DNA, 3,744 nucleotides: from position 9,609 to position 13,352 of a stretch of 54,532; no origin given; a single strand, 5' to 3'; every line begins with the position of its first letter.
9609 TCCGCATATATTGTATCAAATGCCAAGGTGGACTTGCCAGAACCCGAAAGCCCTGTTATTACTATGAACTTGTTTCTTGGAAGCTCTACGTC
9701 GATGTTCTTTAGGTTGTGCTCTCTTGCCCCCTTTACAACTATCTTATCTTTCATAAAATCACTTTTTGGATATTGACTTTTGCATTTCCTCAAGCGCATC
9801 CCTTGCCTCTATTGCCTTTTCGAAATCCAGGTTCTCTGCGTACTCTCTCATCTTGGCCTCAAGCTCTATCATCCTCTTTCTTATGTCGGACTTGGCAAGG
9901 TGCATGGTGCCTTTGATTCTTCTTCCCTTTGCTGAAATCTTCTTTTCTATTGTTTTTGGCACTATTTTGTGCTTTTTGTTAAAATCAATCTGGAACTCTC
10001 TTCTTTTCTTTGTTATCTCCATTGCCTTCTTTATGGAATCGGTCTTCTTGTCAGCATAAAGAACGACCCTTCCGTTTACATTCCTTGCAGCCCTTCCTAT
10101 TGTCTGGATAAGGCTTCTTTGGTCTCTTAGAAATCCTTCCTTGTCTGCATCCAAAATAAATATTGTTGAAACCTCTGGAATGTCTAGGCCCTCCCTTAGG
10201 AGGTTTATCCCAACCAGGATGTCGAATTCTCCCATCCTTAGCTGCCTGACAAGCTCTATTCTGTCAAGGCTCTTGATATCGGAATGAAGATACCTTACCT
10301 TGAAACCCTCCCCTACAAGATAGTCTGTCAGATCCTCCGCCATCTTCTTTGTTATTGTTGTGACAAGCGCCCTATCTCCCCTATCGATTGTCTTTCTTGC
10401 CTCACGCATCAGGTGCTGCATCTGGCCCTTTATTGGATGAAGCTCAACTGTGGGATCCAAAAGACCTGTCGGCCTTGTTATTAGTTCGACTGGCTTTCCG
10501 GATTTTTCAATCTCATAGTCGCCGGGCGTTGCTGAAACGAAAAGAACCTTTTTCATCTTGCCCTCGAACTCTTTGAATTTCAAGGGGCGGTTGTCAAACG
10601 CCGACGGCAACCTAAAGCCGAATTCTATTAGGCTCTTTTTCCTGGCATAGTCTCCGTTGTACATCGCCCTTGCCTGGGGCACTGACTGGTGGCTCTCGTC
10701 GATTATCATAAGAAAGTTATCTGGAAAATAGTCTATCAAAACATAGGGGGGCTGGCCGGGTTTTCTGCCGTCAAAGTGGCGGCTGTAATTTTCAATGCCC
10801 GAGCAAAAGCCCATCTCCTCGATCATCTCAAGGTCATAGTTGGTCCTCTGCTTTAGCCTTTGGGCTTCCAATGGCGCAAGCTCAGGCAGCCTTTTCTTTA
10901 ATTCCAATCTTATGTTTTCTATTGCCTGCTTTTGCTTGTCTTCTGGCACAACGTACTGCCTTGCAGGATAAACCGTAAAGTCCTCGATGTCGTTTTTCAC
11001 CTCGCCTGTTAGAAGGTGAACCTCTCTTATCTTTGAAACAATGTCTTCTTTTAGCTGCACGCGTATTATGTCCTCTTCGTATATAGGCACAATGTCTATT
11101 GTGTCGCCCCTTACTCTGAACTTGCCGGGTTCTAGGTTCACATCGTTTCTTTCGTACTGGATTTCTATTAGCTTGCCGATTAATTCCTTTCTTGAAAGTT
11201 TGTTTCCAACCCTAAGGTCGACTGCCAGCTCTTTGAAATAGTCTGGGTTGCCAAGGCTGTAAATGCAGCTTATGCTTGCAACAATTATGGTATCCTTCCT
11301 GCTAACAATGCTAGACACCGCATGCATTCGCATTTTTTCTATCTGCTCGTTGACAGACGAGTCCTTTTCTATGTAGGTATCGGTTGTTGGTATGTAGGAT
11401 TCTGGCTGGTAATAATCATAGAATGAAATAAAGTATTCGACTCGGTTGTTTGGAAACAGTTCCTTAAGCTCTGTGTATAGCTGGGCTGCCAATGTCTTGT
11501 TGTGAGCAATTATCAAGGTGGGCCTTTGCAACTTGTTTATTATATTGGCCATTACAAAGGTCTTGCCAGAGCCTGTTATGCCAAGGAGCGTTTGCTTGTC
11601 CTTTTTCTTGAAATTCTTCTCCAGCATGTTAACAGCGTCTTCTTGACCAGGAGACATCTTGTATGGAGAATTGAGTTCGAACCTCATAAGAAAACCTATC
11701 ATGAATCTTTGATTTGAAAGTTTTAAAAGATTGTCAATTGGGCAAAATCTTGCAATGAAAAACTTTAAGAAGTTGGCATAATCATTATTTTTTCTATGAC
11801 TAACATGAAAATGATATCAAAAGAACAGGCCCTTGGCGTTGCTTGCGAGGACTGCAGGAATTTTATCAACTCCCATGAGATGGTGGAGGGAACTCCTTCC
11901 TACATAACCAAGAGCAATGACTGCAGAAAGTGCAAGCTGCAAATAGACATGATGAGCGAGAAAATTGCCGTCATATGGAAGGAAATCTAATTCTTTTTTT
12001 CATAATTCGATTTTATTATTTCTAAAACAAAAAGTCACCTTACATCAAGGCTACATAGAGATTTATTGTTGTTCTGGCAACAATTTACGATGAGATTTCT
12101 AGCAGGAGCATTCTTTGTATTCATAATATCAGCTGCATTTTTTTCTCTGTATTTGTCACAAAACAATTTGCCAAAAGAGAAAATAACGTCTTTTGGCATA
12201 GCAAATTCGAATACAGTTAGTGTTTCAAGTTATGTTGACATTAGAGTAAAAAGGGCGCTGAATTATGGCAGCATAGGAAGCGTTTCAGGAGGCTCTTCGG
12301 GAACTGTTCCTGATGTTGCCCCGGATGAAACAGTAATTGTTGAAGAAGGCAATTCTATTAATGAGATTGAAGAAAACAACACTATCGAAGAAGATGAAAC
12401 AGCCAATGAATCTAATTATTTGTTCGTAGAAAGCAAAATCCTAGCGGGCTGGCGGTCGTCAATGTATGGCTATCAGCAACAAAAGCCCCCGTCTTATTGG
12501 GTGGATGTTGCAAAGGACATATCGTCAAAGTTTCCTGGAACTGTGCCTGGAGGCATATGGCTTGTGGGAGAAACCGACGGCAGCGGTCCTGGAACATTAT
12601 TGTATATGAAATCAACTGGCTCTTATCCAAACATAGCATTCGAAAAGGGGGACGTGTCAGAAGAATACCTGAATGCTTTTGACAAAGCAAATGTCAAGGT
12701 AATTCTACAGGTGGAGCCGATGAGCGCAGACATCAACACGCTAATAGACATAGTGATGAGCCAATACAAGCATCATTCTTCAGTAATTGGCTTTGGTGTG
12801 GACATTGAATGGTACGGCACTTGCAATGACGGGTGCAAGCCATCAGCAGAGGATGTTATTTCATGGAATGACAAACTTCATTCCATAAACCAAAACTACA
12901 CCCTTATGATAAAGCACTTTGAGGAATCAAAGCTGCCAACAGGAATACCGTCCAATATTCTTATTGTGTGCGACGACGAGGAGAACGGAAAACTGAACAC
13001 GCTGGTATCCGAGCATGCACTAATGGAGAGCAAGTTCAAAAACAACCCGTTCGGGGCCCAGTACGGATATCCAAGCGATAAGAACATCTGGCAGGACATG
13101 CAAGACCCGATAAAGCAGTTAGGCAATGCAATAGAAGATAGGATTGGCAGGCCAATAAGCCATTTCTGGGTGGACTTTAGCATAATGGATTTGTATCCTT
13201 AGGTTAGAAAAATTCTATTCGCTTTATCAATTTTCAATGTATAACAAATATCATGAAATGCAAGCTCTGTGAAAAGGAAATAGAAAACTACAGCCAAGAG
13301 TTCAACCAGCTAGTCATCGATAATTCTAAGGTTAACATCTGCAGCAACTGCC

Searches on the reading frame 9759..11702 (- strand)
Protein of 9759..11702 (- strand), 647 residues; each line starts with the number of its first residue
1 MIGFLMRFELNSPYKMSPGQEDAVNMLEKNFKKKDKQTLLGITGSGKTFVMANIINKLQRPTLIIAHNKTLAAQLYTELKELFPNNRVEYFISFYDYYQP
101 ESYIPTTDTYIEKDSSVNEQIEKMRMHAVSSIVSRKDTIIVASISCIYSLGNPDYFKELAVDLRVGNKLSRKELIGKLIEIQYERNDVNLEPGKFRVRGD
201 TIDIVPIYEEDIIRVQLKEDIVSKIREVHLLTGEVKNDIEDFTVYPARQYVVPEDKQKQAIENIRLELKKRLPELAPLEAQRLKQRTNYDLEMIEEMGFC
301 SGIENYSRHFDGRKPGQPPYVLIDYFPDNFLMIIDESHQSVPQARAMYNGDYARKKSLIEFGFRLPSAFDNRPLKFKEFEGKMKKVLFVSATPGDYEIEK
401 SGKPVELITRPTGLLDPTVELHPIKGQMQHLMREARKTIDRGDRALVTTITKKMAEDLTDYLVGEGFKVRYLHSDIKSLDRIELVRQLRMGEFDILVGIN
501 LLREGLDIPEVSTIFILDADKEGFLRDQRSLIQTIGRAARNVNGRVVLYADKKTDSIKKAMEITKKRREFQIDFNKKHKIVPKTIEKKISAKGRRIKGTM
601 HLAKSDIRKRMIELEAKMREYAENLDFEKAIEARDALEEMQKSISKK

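Call 6: search_protein_families(library=pfam, proteins=[window:9759-11702:-], max_evalue=0.001)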
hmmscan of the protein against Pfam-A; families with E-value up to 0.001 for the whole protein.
window:9759-11702:- (647 aa): 7 families
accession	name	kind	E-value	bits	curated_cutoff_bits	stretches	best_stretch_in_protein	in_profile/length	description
PF17757.6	UvrB_inter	-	4.3e-28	97.7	22.9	1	161-250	1-91/91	UvrB interaction domain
PF00271.37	Helicase_C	-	2.2e-19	70.2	23.5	1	433-541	8-109/110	Helicase conserved C-terminal domain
PF12344.14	UvrB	-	1.3e-18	67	27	1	548-589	1-42/43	Ultra-violet resistance protein B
PF04851.21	ResIII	-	1.2e-14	55.1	22.5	1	15-121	3-114/164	Type III restriction enzyme, res subunit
PF00270.35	DEAD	-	3.8e-06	27.2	26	1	18-89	2-77/167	DEAD/DEAH box helicase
PF02151.25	UVR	-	4e-06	26.8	21.5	1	609-642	2-35/36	UvrB/uvrC motif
PF14814.11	UB2H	-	0.0004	20.8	27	0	163-204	1-42/85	Bifunctional transglycosylase second domain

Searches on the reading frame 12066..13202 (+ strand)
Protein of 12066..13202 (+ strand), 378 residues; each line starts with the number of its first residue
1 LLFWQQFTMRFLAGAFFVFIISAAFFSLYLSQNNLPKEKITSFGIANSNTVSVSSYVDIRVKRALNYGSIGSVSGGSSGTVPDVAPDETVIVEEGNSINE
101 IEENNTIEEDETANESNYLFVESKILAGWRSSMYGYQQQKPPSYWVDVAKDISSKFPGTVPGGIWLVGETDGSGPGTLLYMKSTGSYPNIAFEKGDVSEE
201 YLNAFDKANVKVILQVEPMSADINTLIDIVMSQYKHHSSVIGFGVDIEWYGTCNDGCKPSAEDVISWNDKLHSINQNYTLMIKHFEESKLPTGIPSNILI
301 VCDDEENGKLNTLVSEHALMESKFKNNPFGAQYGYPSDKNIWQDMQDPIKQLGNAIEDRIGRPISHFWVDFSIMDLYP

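Call 6: search_protein_families(library=pfam, proteins=[window:12066-13202:+], max_evalue=0.001)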
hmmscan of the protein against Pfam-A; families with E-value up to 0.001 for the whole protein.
window:12066-13202:+ (378 aa): 0 families

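Call 82: search_protein_families(library=pfam, proteins=[window:12066-13202:+], max_evalue=0.1)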
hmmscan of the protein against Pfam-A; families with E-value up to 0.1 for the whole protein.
window:12066-13202:+ (378 aa): 1 family
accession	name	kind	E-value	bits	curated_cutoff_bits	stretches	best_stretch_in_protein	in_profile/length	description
PF07602.17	DUF1565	-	0.022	14.5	20.3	0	152-191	42-82/257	Protein of unknown function (DUF1565)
